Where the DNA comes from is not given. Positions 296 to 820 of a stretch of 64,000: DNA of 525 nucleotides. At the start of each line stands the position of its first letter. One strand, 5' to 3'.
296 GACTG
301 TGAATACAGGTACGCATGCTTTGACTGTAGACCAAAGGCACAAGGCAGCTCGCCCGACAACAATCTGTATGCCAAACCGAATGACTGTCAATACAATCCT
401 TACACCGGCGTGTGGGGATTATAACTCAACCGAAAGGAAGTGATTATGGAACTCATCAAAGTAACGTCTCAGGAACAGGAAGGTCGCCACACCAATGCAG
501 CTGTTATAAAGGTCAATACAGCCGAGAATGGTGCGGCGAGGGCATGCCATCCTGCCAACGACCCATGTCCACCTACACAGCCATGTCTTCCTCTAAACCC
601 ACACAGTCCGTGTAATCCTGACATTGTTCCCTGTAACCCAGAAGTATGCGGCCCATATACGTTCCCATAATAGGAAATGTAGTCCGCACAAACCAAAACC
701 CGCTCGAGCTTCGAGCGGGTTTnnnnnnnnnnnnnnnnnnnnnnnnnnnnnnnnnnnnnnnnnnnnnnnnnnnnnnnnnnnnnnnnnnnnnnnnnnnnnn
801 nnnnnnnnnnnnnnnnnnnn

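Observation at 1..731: SPASM radical-SAM maturase followed by a 74-aa peptide with six regularly spaced Cys-x-Pro motifs: a candidate RiPP (ranthipeptide/SCIFF-like) locus cut by the window edge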

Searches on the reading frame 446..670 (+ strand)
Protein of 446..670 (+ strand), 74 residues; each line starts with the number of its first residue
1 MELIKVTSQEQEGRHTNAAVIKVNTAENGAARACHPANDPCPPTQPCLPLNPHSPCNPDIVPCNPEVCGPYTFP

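Call 6: search_protein_families(library=ncbifam, proteins=[window:446-667:+], max_evalue=1)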
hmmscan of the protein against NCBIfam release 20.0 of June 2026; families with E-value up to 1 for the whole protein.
window:446-667:+ (74 aa): 0 families

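Call 7: search_protein_families(library=pfam, proteins=[window:446-667:+], max_evalue=1)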
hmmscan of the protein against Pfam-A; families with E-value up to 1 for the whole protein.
window:446-667:+ (74 aa): 0 families

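Call 8: find_encoding_contigs(protein=window:446-670:+, flank=10000, max_places=10)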
Protein window:446-670:+ (74 aa): 3 contigs read that carry it; 3 places shown.
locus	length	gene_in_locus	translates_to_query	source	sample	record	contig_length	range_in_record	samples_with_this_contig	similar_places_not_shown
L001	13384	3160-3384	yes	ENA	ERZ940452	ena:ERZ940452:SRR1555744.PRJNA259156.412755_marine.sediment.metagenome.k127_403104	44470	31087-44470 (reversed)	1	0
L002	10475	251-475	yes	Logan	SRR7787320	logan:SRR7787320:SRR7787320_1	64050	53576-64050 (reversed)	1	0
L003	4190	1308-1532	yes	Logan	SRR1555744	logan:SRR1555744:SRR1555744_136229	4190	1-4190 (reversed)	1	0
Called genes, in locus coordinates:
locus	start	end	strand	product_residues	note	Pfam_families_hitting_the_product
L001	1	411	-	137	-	?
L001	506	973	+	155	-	-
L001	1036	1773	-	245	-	-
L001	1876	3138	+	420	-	PF04055:Radical_SAM, PF13353:Fer4_12 (weak), PF13186:SPASM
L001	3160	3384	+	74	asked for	-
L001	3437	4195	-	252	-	-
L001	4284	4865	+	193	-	PF00574:CLP_protease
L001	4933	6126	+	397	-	PF00579:tRNA-synt_1b, PF22421:SYY_C-terminal, PF01479:S4 (weak)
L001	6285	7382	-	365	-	PF03222:Trp_Tyr_perm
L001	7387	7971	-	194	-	PF18306:LDcluster4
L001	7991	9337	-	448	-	PF00753:Lactamase_B, PF23023:Anti-Pycsar_Apyc1, PF12706:Lactamase_B_2, PF16661:Lactamase_B_6, PF10996:Beta-Casp, PF07521:RMMBL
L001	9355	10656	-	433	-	PF01225:Mur_ligase, PF08245:Mur_ligase_M, PF02875:Mur_ligase_C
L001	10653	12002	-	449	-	PF21799:MurD-like_N, PF08245:Mur_ligase_M, PF02875:Mur_ligase_C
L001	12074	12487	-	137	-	PF00293:NUDIX, PF14815:NUDIX_4 (weak)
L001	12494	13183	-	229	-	PF00106:adh_short, PF08659:KR, PF13561:adh_short_C2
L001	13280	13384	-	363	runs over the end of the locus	PF00709:Adenylsucc_synt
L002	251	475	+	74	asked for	-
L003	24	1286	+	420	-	PF04055:Radical_SAM, PF13353:Fer4_12 (weak), PF13186:SPASM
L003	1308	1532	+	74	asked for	-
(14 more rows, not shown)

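Call 12: search_protein_families(library=ncbifam, proteins=[L001:1876-3135:+, L001:1036-1773:-, L001:497-973:+], max_evalue=0.01)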
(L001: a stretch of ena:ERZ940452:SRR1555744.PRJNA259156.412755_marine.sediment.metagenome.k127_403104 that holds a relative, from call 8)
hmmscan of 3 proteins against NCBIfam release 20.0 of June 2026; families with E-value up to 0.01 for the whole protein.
L001:1876-3135:+ (420 aa): 81 families (the best 25 are shown)
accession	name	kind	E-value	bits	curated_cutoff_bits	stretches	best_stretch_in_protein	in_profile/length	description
NF050035.1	rSAM_WgK_link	exception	7.3e-30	104.2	650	2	105-294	13-199/367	radical SAM/SPASM peptide maturase WgkB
TIGR04193.1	SPASM_w_grasp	equivalog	3.2e-27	95.9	175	1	311-418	229-332/342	grasp-with-spasm system SPASM domain peptide maturase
NF045574.1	sacti_mat_StsB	exception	5.2e-27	94.8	625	1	97-386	92-391/466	StsB family radical SAM/SPASM domain sactipeptide maturase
TIGR04545.1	rSAM_ahbD_hemeb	equivalog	2.6e-26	92.9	500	2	105-287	4-183/339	heme b synthase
TIGR04055.1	rSAM_NirJ2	equivalog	1.3e-25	90.6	500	1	106-411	5-324/326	putative heme d1 biosynthesis radical SAM protein NirJ2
TIGR04053.2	TIGR04053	equivalog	5.4e-25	88.4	395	2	103-289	11-196/366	TIGR04053 family radical SAM/SPASM domain-containing protein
TIGR02109.1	PQQ_syn_pqqE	equivalog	3.7e-24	85.3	381.35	1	103-393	9-316/358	pyrroloquinoline quinone biosynthesis protein PqqE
NF041298.1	rSAM_mat_DynA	equivalog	4.2e-24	85.2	450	2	108-268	8-177/356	dynobactin maturation radical SAM/SPASM protein DynA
TIGR04251.1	SCM_rSAM_ScmF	equivalog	7.7e-24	84.7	400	1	102-286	5-189/353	SynChlorMet cassette radical SAM/SPASM protein ScmF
TIGR02668.1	moaA_archaeal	equivalog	2.4e-22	79.3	325.25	1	103-270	12-178/303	GTP 3',8-cyclase MoaA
TIGR04051.1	rSAM_NirJ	equivalog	2.3e-21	76.1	515.45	1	106-287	7-184/354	heme d1 biosynthesis radical SAM protein NirJ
TIGR04546.1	rSAM_ahbC_deAc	equivalog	5.4e-21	74.8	650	1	106-287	44-221/390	12,18-didecarboxysiroheme deacetylase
TIGR03942.1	sulfatase_rSAM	equivalog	7.9e-21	74.5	349.45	2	107-267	7-178/363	anaerobic sulfatase maturase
NF012164.0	AlbA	equivalog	8.1e-21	74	850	1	105-365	117-384/442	subtilosin maturase AlbA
TIGR02666.1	moaA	equivalog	1.9e-20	73.1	284.05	1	103-268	12-183/336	GTP 3',8-cyclase MoaA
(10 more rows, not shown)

L001:1036-1773:- (245 aa): 1 family
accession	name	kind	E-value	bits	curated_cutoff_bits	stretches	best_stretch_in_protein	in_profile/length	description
TIGR00230.1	sfsA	equivalog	0.00024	20.5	126.45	0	67-117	162-212/234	DNA/RNA nuclease SfsA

L001:497-973:+ (158 aa): 0 families

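Call 13: search_protein_families(library=pfam, proteins=[L001:1876-3135:+, L001:1036-1773:-, L001:497-973:+], max_evalue=0.1)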
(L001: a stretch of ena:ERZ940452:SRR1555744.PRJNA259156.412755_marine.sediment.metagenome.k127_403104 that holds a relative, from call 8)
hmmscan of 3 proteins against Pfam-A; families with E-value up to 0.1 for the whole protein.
L001:1876-3135:+ (420 aa): 3 families
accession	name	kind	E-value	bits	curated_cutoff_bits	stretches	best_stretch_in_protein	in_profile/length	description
PF04055.27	Radical_SAM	-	3.2e-22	79.9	29.5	1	106-265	2-166/166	Radical SAM superfamily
PF13186.11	SPASM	-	4.3e-12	46.6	21.5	1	322-381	1-67/67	Iron-sulfur cluster-binding domain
PF13353.11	Fer4_12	-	5.8e-06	27.1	22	1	109-204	13-112/137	4Fe-4S single cluster domain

L001:1036-1773:- (245 aa): 2 families
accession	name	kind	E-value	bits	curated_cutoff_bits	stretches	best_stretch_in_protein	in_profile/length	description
PF03749.19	SfsA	-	0.019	15.3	22.8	0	70-123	81-134/138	Sugar fermentation stimulation protein RE domain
PF01963.22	TraB_PrgY_gumN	-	0.04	14.2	26.8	1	195-239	206-250/263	TraB/PrgY/gumN family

L001:497-973:+ (158 aa): 1 family
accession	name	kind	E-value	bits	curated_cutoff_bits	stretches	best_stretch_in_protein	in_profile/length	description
PF03672.18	UPF0154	-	0.089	13.1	27.1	0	14-36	2-24/60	Uncharacterised protein family (UPF0154)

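Call 14: find_homologous_proteins(query=window:446-667:+, max_evalue=10)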
Query window:446-667:+ (74 aa): 2 proteins with E <= 10 among 2 candidates.
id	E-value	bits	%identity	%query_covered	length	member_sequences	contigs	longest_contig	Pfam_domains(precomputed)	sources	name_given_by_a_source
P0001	3.9e-44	166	100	100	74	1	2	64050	-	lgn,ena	-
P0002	4.3e-10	57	50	100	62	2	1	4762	-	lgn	-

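Call 16: find_encoding_contigs(protein=P0002, flank=10000)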
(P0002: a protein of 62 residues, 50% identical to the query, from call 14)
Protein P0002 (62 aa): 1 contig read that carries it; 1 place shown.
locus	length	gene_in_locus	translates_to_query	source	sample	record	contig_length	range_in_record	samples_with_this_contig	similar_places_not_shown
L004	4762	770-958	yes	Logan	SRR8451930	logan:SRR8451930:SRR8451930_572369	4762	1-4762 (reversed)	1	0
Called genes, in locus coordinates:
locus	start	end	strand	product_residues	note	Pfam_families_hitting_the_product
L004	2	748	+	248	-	?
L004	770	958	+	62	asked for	-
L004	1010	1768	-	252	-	-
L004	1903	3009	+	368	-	PF05496:RuvB_N (faint), PF13177:DNA_pol3_delta2, PF13245:AAA_19 (faint), PF13401:AAA_22 (weak), PF00004:AAA, PF07728:AAA_5 (faint), PF22608:DNAX_ATPase_lid, PF12169:DNA_pol3_gamma3, +1 more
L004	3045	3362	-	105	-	-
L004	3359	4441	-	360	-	-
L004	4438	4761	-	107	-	?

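Call 20: find_homologous_proteins(query=L001:1876-3135:+, max_evalue=1e-10)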
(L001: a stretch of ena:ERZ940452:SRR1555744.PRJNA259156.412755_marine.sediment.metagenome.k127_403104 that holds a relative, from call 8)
Query L001:1876-3135:+ (420 aa): 1586 proteins with E <= 1e-10 among 8000 candidates; the best 120 are listed.
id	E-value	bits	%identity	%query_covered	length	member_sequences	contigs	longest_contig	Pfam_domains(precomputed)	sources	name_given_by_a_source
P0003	8.5e-274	926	100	95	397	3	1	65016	PF13186.12,PF04055.28,PF13353.12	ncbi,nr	ncbi:MAG TPA: radical SAM protein, partial [Candidatus Jorgensenbacteria bacterium]|nr:radical SAM p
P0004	1.5e-230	783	79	100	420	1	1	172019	PF13186.12,PF04055.28,PF13353.12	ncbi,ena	-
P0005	1.9e-149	516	52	99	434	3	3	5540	PF13186.12,PF04055.28,PF13353.12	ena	-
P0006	3.8e-148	512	53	99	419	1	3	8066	PF13186.12,PF04055.28,PF13353.12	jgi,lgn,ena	-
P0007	2.3e-147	509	53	98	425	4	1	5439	PF13186.12,PF04055.28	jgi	-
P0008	1.1e-146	507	50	99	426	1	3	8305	PF13186.12,PF04055.28,PF13353.12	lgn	-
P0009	3.2e-146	506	51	100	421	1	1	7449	PF13186.12,PF04055.28,PF13353.12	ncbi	-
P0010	1.7e-145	503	50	99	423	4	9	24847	PF13186.12,PF04055.28,PF13353.12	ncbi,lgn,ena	ncbi:MAG: radical SAM protein [Patescibacteria group bacterium]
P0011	8.4e-144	498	50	99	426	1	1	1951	PF13186.12,PF04055.28,PF13353.12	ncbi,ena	-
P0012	1.4e-143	497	51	99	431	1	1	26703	PF13186.12,PF04055.28,PF13353.12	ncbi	-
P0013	4.4e-141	489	50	99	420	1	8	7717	PF13186.12,PF04055.28,PF13353.12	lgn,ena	-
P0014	3.1e-139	483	50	98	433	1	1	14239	PF13186.12,PF04055.28,PF13353.12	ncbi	-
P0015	6.2e-136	472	50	98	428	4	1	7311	PF13186.12,PF04055.28,PF13353.12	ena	-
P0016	1.7e-135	470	48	100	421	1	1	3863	PF13186.12,PF04055.28,PF13353.12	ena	-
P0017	3.7e-133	463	49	98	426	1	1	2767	PF13186.12,PF04055.28,PF13353.12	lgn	-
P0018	1.4e-131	457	48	100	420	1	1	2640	PF13186.12,PF04055.28,PF13353.12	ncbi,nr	ncbi:MAG: radical SAM protein [Candidatus Portnoybacteria bacterium]|nr:radical SAM protein [Candida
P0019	4.9e-131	456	48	99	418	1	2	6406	PF13186.12,PF04055.28,PF13353.12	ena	-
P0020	1.5e-130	454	49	99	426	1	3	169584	PF13186.12,PF04055.28,PF13353.12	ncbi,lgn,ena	ncbi:MAG: radical SAM protein [Patescibacteria group bacterium]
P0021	7.3e-130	452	46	100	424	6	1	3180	PF13186.12,PF04055.28,PF13353.12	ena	-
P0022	1.5e-129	451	47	98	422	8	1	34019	PF13186.12,PF04055.28,PF13353.12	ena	-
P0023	5.2e-128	446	48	99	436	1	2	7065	PF13186.12,PF04055.28,PF13353.12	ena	-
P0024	6.6e-128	445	48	98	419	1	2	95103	PF13186.12,PF04055.28,PF13353.12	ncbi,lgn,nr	ncbi:MAG: radical SAM protein [Patescibacteria group bacterium]|nr:radical SAM protein [Patescibacte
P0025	8.3e-128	445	47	99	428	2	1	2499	PF13186.12,PF04055.28,PF13353.12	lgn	-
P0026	2.5e-127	443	47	100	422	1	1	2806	PF13186.12,PF04055.28,PF13353.12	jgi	jgi:radical SAM protein with 4Fe4S-binding SPASM domain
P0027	9.9e-124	432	45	99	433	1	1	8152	PF13186.12,PF04055.28,PF13353.12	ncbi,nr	ncbi:MAG: radical SAM protein [Marinilabiliaceae bacterium]|nr:radical SAM protein [Marinilabiliacea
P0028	1.5e-123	431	47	99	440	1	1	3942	PF13186.12,PF04055.28,PF13353.12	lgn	-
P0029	3.1e-121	423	47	98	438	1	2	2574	PF13186.12,PF04055.28,PF13353.12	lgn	-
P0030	3.4e-120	420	45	98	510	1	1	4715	PF13186.12,PF04055.28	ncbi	-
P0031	4.5e-120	419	44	98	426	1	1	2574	PF13186.12,PF04055.28,PF13353.12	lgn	-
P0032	5.3e-120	419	46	99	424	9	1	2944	PF13186.12,PF04055.28,PF13353.12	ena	-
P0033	6.5e-120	419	46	98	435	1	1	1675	PF13186.12,PF04055.28,PF13353.12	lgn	-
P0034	2.3e-119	417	45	99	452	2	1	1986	PF13186.12,PF04055.28,PF13353.12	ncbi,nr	ncbi:MAG: radical SAM protein [Methanophagales archaeon]|nr:radical SAM protein [Methanophagales arc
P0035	4.6e-119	416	45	99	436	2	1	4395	PF13186.12,PF04055.28,PF13353.12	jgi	-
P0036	1.2e-118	415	44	99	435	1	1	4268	PF13186.12,PF04055.28,PF13353.12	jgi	jgi:radical SAM protein with 4Fe4S-binding SPASM domain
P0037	1.2e-118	415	47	99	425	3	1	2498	PF13186.12,PF04055.28,PF13353.12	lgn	-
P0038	3.1e-118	413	45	99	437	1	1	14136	PF13186.12,PF04055.28,PF13353.12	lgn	-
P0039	4.7e-118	413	47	98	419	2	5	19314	PF13186.12,PF04055.28,PF13353.12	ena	-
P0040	1.1e-117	412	45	99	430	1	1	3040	PF13186.12,PF04055.28,PF13353.12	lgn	-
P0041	1.7e-117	411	46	99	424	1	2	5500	PF13186.12,PF04055.28,PF13353.12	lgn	-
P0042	2.6e-117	410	45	99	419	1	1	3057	PF13186.12,PF04055.28,PF13353.12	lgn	-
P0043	7.2e-117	409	44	99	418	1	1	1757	PF13186.12,PF04055.28,PF13353.12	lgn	-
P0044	9.5e-117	409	44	98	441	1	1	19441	PF13186.12,PF04055.28,PF13353.12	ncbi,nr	ncbi:MAG: radical SAM protein [bacterium]|nr:radical SAM protein [bacterium]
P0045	2.3e-116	407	46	100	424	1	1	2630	PF13186.12,PF04055.28,PF13353.12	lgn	-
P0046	2.6e-116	407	46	98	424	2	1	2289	PF13186.12,PF04055.28,PF13353.12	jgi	jgi:radical SAM protein with 4Fe4S-binding SPASM domain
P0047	6.3e-116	406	44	99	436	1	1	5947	PF13186.12,PF04055.28,PF13353.12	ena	-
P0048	7.0e-116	406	44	98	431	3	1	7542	PF13186.12,PF04055.28,PF13353.12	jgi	-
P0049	1.4e-115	405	45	99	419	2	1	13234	PF13186.12,PF04055.28,PF13353.12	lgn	-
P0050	2.5e-115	404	45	99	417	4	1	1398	PF13186.12,PF04055.28,PF13353.12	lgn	-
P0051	3.0e-115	404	45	99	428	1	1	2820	PF13186.12,PF04055.28,PF13353.12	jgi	-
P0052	3.1e-115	404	44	98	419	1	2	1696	PF13186.12,PF04055.28,PF13353.12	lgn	-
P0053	3.9e-115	403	46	100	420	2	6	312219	PF13186.12,PF04055.28,PF13353.12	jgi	jgi:radical SAM protein with 4Fe4S-binding SPASM domain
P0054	4.9e-115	403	44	99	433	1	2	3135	PF13186.12,PF04055.28,PF13353.12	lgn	-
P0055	1.9e-114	401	46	100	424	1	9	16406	PF13186.12,PF04055.28,PF13353.12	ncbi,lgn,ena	-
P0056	1.3e-113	398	43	99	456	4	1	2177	PF13186.12,PF04055.28,PF13353.12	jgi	-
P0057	1.4e-113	398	45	100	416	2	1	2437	PF13186.12,PF04055.28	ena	-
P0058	1.8e-113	398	44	99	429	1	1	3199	PF13186.12,PF04055.28,PF13353.12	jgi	-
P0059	1.0e-112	395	46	91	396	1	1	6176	PF13186.12,PF04055.28,PF13353.12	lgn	-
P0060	1.1e-112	395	44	99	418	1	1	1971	PF13186.12,PF04055.28,PF13353.12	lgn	-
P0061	1.3e-112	395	43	99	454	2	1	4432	PF13186.12,PF04055.28,PF13353.12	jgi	-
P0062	1.5e-112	395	44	99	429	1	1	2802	PF13186.12,PF04055.28,PF13353.12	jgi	jgi:radical SAM protein with 4Fe4S-binding SPASM domain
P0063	1.7e-112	395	44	99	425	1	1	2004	PF13186.12,PF04055.28,PF13353.12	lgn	-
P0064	4.4e-112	393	44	98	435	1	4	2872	PF13186.12,PF04055.28,PF13353.12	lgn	-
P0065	2.0e-111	391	43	98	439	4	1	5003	PF13186.12,PF04055.28,PF13353.12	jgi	jgi:radical SAM protein with 4Fe4S-binding SPASM domain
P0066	5.6e-111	390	42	100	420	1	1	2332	PF13186.12,PF04055.28,PF13353.12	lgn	-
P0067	1.3e-109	385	42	99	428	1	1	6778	PF13186.12,PF04055.28,PF13353.12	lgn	-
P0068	9.6e-109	382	43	100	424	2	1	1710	PF13186.12,PF04055.28,PF13353.12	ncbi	-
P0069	1.7e-108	381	43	99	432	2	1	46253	PF13186.12,PF04055.28,PF13353.12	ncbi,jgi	ncbi:MAG: radical SAM protein [bacterium]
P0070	1.9e-107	378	42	96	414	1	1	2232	PF13186.12,PF04055.28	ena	-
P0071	6.1e-107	376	45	98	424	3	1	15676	PF04055.28,PF13353.12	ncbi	-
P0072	7.0e-107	376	44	97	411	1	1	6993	PF13186.12,PF04055.28,PF13353.12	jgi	jgi:radical SAM protein with 4Fe4S-binding SPASM domain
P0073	8.3e-107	376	42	100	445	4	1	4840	PF13186.12,PF04055.28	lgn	-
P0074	1.6e-106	375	42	98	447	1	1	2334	PF13186.12,PF04055.28,PF13353.12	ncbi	-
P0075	7.4e-106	373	45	98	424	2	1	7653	PF13186.12,PF04055.28,PF13353.12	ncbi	-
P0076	1.0e-105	372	41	100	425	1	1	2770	PF13186.12,PF04055.28,PF13353.12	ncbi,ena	-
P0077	1.1e-105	372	44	98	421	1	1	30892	PF13186.12,PF04055.28,PF13353.12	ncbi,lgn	-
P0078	1.3e-105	372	41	100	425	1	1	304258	PF13186.12,PF04055.28,PF13353.12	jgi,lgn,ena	-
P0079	2.4e-105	371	41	98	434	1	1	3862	PF13186.12,PF04055.28,PF13353.12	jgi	jgi:radical SAM protein with 4Fe4S-binding SPASM domain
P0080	3.7e-105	370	42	98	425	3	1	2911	PF13186.12,PF04055.28,PF13353.12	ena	-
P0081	4.4e-105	370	44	98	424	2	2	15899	PF13186.12,PF04055.28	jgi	jgi:radical SAM protein with 4Fe4S-binding SPASM domain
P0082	8.5e-105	369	43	100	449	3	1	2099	PF13186.12,PF04055.28,PF13353.12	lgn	-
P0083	1.1e-104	369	41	98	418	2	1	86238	PF13186.12,PF04055.28,PF13353.12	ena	-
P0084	2.5e-104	368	42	100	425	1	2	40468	PF13186.12,PF04055.28,PF13353.12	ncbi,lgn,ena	-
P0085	4.3e-104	367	44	100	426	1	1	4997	PF13186.12,PF04055.28,PF13353.12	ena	-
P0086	6.5e-104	366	42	99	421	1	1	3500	PF13186.12,PF04055.28,PF13353.12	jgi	jgi:radical SAM protein with 4Fe4S-binding SPASM domain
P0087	1.2e-103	365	45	98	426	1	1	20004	PF13186.12,PF04055.28,PF13353.12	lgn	-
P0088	1.3e-103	365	43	100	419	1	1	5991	PF13186.12,PF04055.28,PF13353.12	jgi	-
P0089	4.4e-103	364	42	99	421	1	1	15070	PF13186.12,PF04055.28,PF13353.12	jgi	jgi:radical SAM protein with 4Fe4S-binding SPASM domain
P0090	8.9e-103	363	43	99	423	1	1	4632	PF13186.12,PF04055.28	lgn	-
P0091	1.7e-102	362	42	99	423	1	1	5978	PF13186.12,PF04055.28,PF05402.19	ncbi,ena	-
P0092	3.5e-102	361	43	99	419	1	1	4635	PF13186.12,PF04055.28,PF13353.12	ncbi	-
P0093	5.7e-102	360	41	98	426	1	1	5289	PF13186.12,PF04055.28,PF13353.12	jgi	-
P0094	9.6e-102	359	43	99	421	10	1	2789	PF13186.12,PF04055.28,PF13353.12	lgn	-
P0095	1.0e-101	359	41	99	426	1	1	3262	PF13186.12,PF04055.28,PF13353.12,PF05402.19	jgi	jgi:radical SAM protein with 4Fe4S-binding SPASM domain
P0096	1.7e-101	358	41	100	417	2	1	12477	PF13186.12,PF04055.28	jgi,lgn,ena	-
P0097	2.7e-101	358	40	99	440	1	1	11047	PF13186.12,PF04055.28,PF13353.12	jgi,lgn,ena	-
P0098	2.7e-101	358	42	98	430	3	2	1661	PF13186.12,PF04055.28,PF13353.12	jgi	-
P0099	2.9e-101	358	42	99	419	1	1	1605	PF13186.12,PF04055.28,PF13353.12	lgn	-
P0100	7.2e-101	356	44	100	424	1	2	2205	PF13186.12,PF04055.28,PF13353.12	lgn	-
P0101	1.3e-100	355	42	98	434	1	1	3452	PF13186.12,PF04055.28,PF13353.12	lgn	-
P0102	1.8e-100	355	42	99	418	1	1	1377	PF13186.12,PF04055.28,PF13353.12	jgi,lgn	-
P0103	2.5e-100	354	42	100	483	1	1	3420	PF13186.12,PF04055.28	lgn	-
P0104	5.0e-100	353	42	99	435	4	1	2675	PF13186.12,PF04055.28,PF13353.12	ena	-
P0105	8.7e-100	353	44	98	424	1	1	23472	PF13186.12,PF04055.28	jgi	jgi:radical SAM protein with 4Fe4S-binding SPASM domain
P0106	9.1e-100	353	43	98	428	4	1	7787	PF13186.12,PF04055.28,PF13353.12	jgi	jgi:radical SAM protein with 4Fe4S-binding SPASM domain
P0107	1.1e-99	352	41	99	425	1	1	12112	PF04055.28,PF13353.12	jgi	jgi:radical SAM protein with 4Fe4S-binding SPASM domain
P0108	1.1e-99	352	41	99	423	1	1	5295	PF13186.12,PF04055.28,PF13353.12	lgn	-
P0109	1.2e-99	352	40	100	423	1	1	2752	PF13186.12,PF04055.28,PF13353.12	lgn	-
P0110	1.2e-99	352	42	99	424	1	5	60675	PF13186.12,PF04055.28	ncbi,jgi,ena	-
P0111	2.1e-99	351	42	99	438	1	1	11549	PF13186.12,PF04055.28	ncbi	-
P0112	2.3e-99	351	44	98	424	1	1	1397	PF13186.12,PF04055.28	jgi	-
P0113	3.5e-99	351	43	98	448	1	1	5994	PF13186.12,PF04055.28,PF13353.12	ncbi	-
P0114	3.5e-99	351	42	100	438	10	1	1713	PF13186.12,PF04055.28,PF13353.12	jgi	-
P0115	4.1e-99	350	41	99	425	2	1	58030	PF13186.12,PF04055.28,PF13353.12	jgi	jgi:radical SAM protein with 4Fe4S-binding SPASM domain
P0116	4.7e-99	350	42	100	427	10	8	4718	PF13186.12,PF04055.28,PF13353.12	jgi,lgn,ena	-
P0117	6.8e-99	350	41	98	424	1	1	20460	PF13186.12,PF04055.28,PF13353.12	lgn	-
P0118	2.1e-98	348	52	69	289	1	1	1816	PF04055.28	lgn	-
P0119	2.7e-98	348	41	99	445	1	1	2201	PF13186.12,PF04055.28,PF13353.12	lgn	-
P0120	3.0e-98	348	43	99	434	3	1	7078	PF13186.12,PF04055.28,PF13353.12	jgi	-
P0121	3.4e-98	347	41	99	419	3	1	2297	PF13186.12,PF04055.28,PF13353.12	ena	-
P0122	3.6e-98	347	43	99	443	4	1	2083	PF13186.12,PF04055.28,PF13353.12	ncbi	-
